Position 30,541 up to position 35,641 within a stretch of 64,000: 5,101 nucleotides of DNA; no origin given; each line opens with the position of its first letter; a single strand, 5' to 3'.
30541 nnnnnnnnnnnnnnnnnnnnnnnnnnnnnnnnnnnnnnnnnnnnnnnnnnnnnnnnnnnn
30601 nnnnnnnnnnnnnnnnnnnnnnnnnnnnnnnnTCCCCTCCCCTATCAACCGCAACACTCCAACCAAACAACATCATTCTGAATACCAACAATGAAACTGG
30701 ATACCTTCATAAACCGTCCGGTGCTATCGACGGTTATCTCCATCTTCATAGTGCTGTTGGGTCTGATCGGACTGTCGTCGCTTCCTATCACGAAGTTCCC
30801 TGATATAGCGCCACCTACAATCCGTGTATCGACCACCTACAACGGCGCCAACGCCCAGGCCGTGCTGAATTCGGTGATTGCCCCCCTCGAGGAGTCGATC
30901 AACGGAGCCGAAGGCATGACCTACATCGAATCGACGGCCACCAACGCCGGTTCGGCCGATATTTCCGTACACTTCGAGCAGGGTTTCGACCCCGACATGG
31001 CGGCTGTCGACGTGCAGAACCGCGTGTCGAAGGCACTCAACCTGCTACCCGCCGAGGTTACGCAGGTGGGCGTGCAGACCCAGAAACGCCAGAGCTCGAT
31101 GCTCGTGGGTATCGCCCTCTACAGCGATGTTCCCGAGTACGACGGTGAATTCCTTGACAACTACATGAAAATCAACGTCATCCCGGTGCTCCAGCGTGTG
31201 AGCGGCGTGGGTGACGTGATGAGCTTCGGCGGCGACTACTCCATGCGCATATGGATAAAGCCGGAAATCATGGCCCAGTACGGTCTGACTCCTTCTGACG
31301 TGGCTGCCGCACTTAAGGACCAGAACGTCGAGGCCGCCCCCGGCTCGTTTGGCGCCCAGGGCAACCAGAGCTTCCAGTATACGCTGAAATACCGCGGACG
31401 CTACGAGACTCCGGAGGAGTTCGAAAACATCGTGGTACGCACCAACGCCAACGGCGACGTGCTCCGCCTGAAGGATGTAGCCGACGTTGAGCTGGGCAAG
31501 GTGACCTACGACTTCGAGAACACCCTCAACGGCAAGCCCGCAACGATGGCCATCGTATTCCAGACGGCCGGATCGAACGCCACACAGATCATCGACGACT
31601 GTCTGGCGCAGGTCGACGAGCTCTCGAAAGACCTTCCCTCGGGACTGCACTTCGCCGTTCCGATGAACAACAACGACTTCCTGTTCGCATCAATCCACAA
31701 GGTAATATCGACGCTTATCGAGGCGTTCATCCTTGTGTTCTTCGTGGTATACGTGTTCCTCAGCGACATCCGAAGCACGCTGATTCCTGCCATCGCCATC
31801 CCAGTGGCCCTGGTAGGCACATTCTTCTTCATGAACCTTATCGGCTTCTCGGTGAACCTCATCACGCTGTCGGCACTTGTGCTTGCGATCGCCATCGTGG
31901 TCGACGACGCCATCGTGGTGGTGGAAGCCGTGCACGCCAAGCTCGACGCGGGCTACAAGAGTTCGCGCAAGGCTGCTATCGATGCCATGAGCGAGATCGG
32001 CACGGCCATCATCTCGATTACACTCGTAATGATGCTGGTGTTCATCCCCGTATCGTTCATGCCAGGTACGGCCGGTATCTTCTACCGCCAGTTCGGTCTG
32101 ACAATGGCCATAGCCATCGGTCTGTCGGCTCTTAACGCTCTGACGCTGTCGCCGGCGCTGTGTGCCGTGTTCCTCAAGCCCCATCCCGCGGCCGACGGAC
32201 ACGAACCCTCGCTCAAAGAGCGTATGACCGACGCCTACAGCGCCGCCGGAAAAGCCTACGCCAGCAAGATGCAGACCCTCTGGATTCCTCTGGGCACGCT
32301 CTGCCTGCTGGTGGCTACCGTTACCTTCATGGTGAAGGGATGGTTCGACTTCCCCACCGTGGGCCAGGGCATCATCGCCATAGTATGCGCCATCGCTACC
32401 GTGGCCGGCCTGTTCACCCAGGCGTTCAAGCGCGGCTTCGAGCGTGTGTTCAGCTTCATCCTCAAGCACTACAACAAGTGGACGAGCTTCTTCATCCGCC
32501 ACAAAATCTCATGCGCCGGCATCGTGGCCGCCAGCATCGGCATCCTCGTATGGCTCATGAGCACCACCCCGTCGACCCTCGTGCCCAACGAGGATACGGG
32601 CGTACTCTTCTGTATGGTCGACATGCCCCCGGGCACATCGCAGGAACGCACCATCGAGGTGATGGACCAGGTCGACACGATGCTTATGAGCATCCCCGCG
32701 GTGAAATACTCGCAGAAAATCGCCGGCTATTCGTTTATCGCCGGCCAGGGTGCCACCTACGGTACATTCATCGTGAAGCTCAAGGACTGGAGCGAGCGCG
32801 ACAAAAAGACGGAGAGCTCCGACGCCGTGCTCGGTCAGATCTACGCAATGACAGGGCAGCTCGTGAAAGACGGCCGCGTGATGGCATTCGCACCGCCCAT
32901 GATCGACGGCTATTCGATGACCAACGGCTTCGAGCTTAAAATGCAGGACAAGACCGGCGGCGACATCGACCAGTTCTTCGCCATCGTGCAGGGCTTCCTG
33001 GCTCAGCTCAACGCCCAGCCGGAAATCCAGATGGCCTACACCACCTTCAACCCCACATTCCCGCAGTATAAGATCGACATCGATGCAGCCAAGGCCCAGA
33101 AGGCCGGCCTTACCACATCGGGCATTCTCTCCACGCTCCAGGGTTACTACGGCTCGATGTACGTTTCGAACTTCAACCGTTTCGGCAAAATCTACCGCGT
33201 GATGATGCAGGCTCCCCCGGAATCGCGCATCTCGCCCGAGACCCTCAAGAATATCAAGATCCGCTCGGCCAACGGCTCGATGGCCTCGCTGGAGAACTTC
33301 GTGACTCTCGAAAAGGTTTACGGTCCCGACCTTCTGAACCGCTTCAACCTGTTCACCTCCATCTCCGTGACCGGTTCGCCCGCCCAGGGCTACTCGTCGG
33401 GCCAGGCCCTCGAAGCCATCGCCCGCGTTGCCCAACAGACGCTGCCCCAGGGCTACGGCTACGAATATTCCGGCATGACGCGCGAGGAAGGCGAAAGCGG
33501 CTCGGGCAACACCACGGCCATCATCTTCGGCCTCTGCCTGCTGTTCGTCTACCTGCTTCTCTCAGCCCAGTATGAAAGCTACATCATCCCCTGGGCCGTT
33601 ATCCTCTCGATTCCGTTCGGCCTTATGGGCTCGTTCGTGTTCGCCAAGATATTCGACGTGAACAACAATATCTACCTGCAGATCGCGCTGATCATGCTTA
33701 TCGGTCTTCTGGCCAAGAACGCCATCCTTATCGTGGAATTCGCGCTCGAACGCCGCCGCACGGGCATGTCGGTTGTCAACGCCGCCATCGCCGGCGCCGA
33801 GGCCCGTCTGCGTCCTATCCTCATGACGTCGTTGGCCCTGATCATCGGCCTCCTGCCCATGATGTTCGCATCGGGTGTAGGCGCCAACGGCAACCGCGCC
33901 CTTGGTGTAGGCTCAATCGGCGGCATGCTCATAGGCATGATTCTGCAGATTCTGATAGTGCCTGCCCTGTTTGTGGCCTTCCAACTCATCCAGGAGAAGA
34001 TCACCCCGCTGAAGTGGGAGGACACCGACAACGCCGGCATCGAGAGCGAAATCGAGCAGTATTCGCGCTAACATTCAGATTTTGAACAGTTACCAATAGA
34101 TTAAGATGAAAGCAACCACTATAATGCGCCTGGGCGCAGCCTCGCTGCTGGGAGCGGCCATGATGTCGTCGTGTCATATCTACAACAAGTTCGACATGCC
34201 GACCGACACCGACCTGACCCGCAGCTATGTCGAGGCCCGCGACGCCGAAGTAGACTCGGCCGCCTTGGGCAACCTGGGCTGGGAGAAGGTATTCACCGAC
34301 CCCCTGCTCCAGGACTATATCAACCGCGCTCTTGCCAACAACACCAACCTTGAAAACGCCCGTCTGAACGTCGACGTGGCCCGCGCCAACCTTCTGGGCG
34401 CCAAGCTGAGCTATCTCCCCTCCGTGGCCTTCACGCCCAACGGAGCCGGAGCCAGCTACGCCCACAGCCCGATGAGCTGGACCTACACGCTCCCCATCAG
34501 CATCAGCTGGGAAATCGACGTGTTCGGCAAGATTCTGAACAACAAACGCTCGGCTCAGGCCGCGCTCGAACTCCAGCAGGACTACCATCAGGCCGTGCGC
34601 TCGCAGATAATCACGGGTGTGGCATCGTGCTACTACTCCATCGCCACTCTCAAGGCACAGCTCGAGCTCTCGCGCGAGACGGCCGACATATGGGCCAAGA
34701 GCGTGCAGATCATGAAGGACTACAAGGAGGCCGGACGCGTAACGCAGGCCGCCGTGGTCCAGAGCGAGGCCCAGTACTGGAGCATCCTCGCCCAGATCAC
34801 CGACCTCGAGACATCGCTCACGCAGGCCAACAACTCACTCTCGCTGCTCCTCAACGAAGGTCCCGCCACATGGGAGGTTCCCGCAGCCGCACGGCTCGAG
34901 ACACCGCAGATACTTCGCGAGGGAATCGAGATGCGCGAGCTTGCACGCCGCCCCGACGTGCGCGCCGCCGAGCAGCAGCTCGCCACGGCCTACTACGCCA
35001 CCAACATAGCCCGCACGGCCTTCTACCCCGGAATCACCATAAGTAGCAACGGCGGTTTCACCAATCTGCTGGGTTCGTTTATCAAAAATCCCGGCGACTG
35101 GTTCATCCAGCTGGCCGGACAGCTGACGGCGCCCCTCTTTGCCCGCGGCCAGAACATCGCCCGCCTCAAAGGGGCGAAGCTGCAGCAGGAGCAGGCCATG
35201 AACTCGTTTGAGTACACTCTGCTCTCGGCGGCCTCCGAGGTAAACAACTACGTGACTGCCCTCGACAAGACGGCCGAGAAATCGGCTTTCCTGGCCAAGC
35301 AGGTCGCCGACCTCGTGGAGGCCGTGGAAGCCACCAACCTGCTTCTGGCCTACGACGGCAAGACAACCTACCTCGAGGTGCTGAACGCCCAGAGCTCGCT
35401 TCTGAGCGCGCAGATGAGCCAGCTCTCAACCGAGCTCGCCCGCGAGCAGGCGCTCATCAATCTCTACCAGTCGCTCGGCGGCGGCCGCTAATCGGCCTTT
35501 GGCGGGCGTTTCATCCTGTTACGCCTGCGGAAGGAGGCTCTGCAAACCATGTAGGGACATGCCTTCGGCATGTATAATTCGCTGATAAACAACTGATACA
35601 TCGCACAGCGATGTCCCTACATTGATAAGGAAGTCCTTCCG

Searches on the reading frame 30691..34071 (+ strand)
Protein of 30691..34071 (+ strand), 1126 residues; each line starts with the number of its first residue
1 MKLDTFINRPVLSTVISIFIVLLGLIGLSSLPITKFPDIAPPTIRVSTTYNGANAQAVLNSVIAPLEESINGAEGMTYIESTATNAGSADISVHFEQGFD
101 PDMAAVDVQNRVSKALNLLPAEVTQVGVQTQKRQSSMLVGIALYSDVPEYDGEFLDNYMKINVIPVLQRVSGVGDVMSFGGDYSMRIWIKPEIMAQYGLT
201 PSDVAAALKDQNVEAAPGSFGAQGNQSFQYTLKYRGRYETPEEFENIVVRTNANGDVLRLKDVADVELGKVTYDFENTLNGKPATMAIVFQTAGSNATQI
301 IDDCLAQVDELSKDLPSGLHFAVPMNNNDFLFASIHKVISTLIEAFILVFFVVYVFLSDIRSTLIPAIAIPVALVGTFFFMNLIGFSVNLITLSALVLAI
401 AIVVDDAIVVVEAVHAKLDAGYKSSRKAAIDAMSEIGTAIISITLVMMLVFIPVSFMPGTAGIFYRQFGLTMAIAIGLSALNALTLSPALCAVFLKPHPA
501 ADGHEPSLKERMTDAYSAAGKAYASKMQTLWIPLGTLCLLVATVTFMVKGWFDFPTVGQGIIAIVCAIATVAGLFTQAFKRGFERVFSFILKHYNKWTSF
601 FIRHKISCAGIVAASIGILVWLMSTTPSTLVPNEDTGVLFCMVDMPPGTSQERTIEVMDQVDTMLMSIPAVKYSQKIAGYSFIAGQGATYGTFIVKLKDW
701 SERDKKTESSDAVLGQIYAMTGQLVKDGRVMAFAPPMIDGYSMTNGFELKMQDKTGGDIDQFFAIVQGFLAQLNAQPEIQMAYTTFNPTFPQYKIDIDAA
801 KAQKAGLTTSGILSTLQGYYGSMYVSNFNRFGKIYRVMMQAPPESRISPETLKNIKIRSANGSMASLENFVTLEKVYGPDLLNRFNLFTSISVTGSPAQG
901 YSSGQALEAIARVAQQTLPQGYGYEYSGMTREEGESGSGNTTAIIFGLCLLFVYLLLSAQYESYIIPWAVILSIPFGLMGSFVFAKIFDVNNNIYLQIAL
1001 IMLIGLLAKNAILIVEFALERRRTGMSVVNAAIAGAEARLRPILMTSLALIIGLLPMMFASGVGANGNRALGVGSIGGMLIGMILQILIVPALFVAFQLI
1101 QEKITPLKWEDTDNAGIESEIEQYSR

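Call 24: search_protein_families(library=pfam, proteins=[window:30691-34071:+], max_evalue=0.001)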
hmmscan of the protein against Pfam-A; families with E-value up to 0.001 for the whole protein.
window:30691-34071:+ (1126 aa): 2 families
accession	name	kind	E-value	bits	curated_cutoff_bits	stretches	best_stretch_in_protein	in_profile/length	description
PF00873.25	ACR_tran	-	1.3e-298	993.5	28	2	4-560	3-551/1021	AcrB/AcrD/AcrF family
PF03176.21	MMPL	-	2.1e-11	43.8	20.5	2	361-494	178-302/333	MMPL family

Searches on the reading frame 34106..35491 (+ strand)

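Call 24: search_protein_families(library=pfam, proteins=[window:34106-35491:+], max_evalue=0.001)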
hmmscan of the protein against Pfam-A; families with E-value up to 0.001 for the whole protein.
window:34106-35491:+ (461 aa): 1 family
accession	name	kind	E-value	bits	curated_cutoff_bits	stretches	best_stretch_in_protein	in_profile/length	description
PF02321.23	OEP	-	7.2e-42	143.7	22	2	68-250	1-187/187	Outer membrane efflux protein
